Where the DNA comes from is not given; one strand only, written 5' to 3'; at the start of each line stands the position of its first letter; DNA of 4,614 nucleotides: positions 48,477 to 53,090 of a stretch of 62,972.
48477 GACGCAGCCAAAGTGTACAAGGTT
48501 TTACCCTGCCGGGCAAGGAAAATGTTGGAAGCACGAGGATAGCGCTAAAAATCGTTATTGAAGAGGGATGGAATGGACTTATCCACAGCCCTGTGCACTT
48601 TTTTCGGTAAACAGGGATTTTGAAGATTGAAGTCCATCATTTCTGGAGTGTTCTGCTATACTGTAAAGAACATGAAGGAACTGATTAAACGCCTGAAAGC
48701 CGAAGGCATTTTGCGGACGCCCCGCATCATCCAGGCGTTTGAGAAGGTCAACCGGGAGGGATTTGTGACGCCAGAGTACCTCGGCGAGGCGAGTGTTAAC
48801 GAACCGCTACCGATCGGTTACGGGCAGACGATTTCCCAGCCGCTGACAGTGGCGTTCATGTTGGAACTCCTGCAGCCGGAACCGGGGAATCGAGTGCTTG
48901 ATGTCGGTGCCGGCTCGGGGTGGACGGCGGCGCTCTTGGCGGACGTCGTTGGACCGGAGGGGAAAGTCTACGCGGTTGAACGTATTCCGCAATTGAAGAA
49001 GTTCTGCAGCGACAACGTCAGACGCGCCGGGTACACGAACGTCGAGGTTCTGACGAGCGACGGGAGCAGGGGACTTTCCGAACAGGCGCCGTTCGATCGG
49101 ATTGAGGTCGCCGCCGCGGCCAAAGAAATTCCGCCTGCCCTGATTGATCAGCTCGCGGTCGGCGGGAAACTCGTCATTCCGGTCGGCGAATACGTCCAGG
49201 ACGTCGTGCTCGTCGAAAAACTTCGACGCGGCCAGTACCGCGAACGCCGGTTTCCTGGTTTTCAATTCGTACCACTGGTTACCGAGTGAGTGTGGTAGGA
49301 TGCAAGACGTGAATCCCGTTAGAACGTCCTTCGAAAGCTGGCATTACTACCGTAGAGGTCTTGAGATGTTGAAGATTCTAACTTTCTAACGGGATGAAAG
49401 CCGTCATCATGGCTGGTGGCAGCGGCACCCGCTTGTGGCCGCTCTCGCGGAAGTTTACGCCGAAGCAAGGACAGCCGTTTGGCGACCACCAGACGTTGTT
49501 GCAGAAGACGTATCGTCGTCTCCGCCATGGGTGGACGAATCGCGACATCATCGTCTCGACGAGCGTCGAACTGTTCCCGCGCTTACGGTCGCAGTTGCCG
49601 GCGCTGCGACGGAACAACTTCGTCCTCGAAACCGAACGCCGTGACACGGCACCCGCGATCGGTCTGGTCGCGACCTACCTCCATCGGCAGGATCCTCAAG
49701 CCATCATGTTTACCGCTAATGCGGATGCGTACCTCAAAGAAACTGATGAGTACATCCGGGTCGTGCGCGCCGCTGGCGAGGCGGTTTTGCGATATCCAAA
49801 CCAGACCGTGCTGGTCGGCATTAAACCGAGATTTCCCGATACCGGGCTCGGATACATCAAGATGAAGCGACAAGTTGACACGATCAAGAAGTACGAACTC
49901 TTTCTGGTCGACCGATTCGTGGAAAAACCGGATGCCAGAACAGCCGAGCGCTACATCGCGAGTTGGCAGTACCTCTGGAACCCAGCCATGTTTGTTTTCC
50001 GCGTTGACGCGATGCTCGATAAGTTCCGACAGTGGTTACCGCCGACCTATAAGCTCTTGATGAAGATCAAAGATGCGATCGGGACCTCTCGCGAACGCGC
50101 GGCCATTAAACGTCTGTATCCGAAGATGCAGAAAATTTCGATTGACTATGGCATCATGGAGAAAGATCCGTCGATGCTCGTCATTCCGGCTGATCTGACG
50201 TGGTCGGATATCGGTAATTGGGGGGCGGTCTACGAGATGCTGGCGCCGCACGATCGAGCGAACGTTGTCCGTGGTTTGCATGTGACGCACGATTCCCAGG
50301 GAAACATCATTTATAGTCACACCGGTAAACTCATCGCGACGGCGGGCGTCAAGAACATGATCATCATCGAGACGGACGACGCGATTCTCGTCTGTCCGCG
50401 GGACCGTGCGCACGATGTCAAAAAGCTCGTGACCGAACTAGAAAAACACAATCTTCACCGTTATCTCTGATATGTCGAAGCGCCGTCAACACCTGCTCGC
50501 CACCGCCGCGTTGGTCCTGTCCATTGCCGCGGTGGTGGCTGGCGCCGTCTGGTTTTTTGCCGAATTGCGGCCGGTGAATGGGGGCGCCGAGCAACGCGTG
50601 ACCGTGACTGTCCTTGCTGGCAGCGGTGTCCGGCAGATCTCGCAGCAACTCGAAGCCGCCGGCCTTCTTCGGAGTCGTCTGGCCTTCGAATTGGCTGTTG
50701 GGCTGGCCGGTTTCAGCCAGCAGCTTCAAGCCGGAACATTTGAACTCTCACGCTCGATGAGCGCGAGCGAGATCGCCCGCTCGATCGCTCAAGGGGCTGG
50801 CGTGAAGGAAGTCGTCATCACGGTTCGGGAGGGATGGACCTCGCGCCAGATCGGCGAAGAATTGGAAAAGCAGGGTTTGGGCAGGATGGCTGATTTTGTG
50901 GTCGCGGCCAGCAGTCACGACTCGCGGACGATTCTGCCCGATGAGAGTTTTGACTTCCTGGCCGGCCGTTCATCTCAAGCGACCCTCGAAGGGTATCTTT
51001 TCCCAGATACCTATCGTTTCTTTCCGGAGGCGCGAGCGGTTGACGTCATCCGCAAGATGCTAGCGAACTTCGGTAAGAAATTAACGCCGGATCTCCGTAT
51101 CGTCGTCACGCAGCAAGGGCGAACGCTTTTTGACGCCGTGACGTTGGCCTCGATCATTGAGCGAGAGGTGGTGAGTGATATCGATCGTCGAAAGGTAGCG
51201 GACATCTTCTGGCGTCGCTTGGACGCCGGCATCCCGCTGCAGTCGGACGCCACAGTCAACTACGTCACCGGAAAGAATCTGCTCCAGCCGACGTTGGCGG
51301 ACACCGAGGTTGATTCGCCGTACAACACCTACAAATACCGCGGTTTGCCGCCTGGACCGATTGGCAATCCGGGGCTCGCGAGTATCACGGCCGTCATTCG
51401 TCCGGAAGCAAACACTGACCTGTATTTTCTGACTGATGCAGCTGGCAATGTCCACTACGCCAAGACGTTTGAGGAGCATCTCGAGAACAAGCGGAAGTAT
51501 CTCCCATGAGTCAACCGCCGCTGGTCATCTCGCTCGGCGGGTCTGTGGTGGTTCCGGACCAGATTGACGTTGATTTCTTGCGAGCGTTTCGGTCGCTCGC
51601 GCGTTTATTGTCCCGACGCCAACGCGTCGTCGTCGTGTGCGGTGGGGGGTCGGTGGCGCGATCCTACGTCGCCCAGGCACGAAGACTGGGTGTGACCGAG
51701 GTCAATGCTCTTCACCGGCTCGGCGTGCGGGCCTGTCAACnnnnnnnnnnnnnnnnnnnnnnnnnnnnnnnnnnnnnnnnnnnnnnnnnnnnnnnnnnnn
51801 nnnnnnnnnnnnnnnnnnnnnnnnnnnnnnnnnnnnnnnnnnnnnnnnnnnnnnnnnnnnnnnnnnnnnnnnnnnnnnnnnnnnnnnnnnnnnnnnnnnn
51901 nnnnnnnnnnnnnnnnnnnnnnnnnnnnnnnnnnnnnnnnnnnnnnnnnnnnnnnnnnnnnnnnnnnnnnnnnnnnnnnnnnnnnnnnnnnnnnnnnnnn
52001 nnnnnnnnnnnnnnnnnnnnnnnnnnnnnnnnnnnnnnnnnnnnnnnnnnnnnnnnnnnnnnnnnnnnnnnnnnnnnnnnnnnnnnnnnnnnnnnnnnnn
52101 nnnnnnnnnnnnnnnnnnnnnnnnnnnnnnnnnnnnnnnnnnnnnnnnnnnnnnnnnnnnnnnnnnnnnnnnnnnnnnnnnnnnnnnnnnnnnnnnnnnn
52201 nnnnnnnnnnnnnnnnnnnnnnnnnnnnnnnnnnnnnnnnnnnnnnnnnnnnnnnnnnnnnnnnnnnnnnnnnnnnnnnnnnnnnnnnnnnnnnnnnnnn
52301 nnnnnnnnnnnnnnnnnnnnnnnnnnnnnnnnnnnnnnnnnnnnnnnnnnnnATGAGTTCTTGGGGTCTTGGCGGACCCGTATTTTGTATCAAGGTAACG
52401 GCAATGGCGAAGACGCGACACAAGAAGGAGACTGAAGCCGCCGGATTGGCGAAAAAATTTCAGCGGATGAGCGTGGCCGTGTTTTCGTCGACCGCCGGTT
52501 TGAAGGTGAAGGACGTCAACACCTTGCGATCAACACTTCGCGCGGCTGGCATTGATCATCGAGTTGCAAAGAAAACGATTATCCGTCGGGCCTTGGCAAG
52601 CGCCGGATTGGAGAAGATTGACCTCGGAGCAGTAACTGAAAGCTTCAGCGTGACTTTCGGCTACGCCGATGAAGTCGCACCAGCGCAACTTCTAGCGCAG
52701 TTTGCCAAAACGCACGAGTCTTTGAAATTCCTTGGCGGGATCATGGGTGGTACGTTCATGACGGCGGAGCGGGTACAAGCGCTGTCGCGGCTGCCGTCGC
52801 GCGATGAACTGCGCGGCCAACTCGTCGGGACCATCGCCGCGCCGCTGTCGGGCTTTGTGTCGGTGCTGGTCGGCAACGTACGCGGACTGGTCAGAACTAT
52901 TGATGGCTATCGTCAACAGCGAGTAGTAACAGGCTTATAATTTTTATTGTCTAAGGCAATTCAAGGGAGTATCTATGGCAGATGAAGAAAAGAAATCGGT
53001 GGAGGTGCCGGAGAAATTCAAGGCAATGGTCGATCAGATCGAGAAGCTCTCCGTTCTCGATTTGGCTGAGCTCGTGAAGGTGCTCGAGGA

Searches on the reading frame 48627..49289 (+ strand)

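Call 50: search_protein_families(library=pfam, proteins=[window:48627-49289:+], max_evalue=0.00001)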
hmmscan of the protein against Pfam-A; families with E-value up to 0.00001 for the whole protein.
window:48627-49289:+ (220 aa): 6 families
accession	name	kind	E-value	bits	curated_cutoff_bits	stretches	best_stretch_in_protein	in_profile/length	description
PF01135.25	PCMT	-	3.3e-63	213.7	20.3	1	16-219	3-207/210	Protein-L-isoaspartate(D-aspartate) O-methyltransferase (PCMT)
PF01189.24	Methyltr_RsmB-F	-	5.8e-09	36.3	27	1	81-161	3-85/199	16S rRNA methyltransferase RsmB/F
PF13847.12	Methyltransf_31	-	2.1e-08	34.4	27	1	86-159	3-78/145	Methyltransferase domain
PF01269.23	Fibrillarin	-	1.2e-07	31.6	27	1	82-124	67-109/227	Fibrillarin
PF01209.24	Ubie_methyltran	-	5.7e-07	29.6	20.1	1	77-162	38-123/233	ubiE/COQ5 methyltransferase family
PF13649.12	Methyltransf_25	-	1.4e-06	29.3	27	1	90-163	1-72/97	Methyltransferase domain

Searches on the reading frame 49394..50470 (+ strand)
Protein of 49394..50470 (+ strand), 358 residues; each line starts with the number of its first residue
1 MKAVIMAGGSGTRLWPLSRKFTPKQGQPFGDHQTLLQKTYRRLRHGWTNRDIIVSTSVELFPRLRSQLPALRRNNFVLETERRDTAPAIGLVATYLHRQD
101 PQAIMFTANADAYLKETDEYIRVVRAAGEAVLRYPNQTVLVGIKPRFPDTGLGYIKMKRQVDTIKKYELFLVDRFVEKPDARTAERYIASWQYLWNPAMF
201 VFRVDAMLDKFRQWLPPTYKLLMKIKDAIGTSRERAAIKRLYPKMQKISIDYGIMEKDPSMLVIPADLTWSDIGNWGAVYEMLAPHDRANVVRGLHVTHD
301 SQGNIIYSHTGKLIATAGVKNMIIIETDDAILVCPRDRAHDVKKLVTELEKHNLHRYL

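Call 50: search_protein_families(library=pfam, proteins=[window:49394-50470:+], max_evalue=0.00001)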
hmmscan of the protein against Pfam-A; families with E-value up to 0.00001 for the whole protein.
window:49394-50470:+ (358 aa): 3 families
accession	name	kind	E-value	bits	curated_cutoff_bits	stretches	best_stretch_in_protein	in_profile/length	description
PF00483.29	NTP_transferase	-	3.5e-35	122.2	21.2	1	2-282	1-238/245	Nucleotidyl transferase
PF22640.1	ManC_GMP_beta-helix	-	2e-19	69.7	27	1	296-349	3-55/55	MannoseP isomerase/GMP-like beta-helix domain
PF12804.13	NTP_transf_3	-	4.6e-06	27.4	27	1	3-127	1-111/160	MobA-like NTP transferase domain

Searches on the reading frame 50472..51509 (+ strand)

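Call 50: search_protein_families(library=pfam, proteins=[window:50472-51509:+], max_evalue=0.00001)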
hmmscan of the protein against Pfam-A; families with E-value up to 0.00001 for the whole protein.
window:50472-51509:+ (345 aa): 1 family
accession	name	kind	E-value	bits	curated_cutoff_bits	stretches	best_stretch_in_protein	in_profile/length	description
PF02618.21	YceG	-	3.2e-79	266.7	32.4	1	45-342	1-275/275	YceG-like family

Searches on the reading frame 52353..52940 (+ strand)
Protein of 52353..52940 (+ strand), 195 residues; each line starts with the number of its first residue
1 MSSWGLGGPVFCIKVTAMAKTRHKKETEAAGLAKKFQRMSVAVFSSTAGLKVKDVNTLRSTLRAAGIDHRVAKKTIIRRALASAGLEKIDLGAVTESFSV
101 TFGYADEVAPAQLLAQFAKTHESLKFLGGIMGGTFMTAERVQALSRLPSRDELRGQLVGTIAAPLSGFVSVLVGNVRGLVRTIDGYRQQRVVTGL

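Call 50: search_protein_families(library=pfam, proteins=[window:52353-52940:+], max_evalue=0.00001)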
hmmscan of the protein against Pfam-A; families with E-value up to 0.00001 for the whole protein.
window:52353-52940:+ (195 aa): 1 family
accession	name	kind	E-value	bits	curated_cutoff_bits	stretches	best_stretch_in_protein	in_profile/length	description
PF00466.25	Ribosomal_L10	-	2.7e-14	53.5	22.8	1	20-119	1-100/100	Ribosomal protein L10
